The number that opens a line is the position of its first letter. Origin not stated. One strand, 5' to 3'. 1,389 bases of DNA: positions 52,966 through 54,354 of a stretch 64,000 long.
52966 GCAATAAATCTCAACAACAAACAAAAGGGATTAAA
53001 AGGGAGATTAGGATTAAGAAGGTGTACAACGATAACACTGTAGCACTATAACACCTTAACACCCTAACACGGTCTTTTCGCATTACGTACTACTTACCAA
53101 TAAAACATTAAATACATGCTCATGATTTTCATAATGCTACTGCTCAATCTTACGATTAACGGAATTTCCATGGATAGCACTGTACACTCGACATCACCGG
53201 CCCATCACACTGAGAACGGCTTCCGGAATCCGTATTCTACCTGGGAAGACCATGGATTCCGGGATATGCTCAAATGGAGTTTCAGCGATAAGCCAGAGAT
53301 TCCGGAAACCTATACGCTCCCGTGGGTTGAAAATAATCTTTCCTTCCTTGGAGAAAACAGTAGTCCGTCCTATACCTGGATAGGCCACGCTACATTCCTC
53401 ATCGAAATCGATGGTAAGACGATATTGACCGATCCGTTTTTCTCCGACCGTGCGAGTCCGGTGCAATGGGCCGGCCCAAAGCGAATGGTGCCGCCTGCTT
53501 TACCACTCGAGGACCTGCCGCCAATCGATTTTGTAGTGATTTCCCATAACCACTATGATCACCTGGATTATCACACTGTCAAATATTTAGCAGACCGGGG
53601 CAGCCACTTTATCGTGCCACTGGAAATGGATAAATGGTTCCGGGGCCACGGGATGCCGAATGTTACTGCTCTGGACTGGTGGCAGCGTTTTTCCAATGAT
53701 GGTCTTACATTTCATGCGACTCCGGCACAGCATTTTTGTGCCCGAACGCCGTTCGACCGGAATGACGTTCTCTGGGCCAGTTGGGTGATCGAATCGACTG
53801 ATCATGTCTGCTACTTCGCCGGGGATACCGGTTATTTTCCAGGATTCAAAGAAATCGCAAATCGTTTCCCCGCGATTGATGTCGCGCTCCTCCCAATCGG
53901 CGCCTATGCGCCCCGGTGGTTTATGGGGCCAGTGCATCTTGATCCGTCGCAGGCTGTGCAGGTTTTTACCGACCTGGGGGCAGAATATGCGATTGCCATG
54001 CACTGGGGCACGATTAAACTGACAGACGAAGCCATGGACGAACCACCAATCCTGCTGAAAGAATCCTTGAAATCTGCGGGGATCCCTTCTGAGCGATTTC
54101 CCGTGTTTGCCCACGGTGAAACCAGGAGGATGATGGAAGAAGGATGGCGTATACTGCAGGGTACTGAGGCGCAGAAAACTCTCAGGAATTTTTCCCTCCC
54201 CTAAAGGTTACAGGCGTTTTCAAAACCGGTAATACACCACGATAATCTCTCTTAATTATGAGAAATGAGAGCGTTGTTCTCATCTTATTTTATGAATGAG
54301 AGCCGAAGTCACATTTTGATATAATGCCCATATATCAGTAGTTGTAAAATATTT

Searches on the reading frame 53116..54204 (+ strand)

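Call 32: search_protein_families(library=pfam, proteins=[window:53116-54204:+])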
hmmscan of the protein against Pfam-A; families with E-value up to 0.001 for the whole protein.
window:53116-54204:+ (362 aa): 3 families
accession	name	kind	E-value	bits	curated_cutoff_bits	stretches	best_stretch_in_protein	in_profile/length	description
PF12706.13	Lactamase_B_2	-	6.1e-45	153.7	27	1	102-297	2-200/200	Beta-lactamase superfamily domain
PF13483.12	Lactamase_B_3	-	8.2e-21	75.1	24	1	87-296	3-160/160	Beta-lactamase superfamily domain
PF00753.33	Lactamase_B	-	2.7e-07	31.2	22.7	1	88-149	3-56/196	Metallo-beta-lactamase superfamily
